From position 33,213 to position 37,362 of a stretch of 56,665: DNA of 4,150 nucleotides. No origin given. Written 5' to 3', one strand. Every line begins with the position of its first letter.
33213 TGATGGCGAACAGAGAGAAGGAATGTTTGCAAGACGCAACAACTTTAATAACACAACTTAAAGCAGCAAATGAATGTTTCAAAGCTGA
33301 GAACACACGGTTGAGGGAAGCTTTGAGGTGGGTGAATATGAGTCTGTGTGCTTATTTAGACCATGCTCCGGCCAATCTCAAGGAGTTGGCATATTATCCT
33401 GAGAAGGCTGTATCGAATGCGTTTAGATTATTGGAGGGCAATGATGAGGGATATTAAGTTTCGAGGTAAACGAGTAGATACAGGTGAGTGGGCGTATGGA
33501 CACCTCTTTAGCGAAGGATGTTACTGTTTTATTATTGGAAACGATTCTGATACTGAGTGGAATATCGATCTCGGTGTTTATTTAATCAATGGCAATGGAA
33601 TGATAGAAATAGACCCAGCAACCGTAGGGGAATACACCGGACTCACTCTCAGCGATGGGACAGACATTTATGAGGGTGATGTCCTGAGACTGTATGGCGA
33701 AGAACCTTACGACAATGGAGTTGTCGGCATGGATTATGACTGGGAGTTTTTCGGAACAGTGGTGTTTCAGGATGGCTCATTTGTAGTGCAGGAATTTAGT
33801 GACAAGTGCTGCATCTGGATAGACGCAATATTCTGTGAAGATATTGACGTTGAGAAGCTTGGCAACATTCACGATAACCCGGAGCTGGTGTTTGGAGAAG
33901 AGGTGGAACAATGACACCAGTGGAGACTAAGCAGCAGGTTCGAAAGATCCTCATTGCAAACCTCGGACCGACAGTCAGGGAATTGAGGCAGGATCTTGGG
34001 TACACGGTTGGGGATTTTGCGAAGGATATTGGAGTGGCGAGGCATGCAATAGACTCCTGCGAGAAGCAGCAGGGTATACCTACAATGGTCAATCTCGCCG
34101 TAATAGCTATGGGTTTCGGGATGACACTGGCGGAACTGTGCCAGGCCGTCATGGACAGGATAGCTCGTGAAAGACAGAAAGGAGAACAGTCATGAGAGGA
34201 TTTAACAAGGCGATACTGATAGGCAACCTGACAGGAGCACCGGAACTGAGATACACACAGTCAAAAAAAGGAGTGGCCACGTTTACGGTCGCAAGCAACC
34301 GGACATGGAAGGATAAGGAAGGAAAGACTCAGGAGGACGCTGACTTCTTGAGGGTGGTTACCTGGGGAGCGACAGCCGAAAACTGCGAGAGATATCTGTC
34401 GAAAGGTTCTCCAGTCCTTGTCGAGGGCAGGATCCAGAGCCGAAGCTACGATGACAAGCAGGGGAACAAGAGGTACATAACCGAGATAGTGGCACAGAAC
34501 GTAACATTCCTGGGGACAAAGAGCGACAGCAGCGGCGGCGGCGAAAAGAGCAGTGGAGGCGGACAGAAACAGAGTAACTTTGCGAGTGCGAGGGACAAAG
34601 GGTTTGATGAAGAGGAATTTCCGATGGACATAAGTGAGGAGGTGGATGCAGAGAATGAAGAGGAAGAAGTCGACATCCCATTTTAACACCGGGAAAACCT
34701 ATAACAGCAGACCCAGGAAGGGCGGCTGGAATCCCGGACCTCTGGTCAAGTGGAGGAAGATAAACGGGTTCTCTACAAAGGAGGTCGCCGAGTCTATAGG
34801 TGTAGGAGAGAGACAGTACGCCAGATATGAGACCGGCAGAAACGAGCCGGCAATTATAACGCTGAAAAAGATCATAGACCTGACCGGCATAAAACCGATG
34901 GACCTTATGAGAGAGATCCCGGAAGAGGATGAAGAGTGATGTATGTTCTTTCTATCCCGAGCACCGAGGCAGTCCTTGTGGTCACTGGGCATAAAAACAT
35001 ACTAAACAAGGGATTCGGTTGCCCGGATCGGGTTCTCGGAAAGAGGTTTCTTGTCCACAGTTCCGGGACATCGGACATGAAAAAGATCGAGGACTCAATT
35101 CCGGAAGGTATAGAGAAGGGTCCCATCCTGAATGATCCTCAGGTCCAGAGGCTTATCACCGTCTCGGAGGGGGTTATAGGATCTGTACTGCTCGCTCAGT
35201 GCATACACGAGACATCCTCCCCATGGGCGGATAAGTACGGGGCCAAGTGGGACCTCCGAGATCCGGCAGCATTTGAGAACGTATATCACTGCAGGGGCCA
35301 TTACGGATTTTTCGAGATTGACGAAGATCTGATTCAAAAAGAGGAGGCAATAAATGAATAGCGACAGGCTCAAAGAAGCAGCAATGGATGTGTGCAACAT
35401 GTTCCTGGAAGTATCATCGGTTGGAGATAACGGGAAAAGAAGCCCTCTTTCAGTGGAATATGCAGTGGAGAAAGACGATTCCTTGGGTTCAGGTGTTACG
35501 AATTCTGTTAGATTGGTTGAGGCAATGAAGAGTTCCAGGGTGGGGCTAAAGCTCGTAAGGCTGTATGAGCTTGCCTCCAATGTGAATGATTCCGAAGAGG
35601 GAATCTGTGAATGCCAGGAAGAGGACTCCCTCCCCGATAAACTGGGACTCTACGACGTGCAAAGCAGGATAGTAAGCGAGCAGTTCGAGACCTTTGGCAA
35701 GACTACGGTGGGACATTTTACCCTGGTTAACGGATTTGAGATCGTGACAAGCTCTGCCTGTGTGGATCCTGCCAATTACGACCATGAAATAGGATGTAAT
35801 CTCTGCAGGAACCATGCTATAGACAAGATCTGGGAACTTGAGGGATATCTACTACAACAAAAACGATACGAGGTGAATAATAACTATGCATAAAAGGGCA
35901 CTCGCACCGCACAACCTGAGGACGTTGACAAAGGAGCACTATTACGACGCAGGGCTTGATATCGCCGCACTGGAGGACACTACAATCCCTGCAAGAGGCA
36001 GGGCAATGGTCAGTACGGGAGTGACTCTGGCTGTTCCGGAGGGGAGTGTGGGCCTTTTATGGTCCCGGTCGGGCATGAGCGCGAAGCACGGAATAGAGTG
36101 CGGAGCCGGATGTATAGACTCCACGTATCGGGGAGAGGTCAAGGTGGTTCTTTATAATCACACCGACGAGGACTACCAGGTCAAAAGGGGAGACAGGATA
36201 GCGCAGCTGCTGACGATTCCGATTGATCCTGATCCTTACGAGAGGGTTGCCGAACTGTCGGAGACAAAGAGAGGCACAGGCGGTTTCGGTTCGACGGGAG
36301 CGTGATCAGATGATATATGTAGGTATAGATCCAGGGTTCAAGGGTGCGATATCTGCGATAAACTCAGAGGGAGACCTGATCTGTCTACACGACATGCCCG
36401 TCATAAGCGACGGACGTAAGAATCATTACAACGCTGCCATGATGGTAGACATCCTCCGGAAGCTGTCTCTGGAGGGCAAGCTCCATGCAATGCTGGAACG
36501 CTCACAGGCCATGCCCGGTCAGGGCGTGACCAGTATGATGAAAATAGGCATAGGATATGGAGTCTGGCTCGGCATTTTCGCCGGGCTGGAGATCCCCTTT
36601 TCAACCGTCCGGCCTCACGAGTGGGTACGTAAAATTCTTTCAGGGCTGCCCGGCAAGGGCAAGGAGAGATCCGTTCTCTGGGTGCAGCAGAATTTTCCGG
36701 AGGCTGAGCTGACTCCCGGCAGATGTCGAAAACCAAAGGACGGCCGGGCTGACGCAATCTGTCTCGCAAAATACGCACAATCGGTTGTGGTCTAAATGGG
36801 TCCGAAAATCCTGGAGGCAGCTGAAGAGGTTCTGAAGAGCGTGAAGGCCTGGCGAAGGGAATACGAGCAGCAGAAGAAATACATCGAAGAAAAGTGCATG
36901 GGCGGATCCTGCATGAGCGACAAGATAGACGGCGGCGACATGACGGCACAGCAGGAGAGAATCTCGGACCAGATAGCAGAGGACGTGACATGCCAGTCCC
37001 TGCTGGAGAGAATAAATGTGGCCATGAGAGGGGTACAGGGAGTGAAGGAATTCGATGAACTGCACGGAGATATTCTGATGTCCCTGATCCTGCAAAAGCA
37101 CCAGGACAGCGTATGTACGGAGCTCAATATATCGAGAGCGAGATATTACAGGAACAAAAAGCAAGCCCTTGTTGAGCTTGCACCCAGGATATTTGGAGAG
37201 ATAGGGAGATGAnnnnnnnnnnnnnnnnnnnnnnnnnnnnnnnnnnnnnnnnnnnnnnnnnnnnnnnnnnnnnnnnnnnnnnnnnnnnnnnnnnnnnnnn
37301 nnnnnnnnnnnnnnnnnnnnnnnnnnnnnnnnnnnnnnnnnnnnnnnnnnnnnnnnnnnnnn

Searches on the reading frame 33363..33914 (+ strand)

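Call 108: search_protein_families(library=phrogs, proteins=[window:33363-33914:+], max_evalue=0.00001)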
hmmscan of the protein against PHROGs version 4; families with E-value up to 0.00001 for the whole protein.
window:33363-33914:+ (183 aa): 2 families
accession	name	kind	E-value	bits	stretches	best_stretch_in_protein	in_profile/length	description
phrog_8684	-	unknown function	1.4e-26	94.4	1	27-177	1-161/164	-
phrog_98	-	unknown function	1.6e-20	74.4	1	19-180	16-154/208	-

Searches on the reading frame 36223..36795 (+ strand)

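Call 5: search_protein_families(library=pfam, proteins=[window:36223-36795:+], max_evalue=0.1)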
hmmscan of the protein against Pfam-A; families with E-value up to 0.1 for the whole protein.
window:36223-36795:+ (190 aa): 1 family
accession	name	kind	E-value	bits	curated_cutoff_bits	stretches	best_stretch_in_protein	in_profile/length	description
PF04312.18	DUF460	-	0.00024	21.2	28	1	16-56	17-57/135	Protein of unknown function (DUF460)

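Call 6: search_protein_families(library=phrogs, proteins=[window:36223-36795:+], max_evalue=0.1)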
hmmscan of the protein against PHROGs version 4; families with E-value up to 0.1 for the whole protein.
window:36223-36795:+ (190 aa): 2 families
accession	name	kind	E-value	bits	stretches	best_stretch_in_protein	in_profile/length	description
phrog_1770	-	DNA, RNA and nucleotide metabolism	1.5e-26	94.3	1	29-188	3-150/158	Holliday junction resolvase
phrog_827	-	DNA, RNA and nucleotide metabolism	0.096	13.8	0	96-187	76-157/161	Holliday junction resolvase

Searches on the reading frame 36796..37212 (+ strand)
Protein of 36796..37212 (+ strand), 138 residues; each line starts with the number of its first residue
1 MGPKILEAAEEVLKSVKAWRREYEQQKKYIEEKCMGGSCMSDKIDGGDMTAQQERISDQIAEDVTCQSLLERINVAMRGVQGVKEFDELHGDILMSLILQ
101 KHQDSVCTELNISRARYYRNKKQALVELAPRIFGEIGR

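Call 5: search_protein_families(library=pfam, proteins=[window:36796-37212:+], max_evalue=0.1)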
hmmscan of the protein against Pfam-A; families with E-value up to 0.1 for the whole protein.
window:36796-37212:+ (138 aa): 1 family
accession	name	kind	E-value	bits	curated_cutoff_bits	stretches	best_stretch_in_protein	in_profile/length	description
PF07374.17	DUF1492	-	1.2e-05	25.9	21.5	1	78-128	50-99/100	Protein of unknown function (DUF1492)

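Call 6: search_protein_families(library=phrogs, proteins=[window:36796-37212:+], max_evalue=0.1)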
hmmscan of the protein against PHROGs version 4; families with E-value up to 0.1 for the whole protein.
window:36796-37212:+ (138 aa): 4 families
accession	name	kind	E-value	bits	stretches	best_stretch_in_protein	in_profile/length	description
phrog_248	-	transcription regulation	2.5e-08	35.2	1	4-129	20-134/161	transcriptional activator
phrog_36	-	transcription regulation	1.7e-07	32.1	1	5-134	52-189/220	transcriptional regulator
phrog_8834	-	unknown function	0.0053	17.8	1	100-129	66-95/108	-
phrog_157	-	integration and excision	0.053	13.5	1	9-123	137-238/580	transposase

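Call 23: find_related_loci(query=window:36796-37212:+, collection=viral_contigs, flank=6000)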
Query window:36796-37212:+ (138 aa) in viral_contigs; peptide patterns used: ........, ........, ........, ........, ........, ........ (x = any residue, [..] = any of these).
3 stretches matched a pattern; 2 encode a relative of the query (tblastn E <= 1e-3); 2 distinct loci.
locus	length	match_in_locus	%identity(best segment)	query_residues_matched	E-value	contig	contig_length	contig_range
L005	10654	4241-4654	96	1-138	7e-90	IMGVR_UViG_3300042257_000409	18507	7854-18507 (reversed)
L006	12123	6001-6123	40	73-119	8e-4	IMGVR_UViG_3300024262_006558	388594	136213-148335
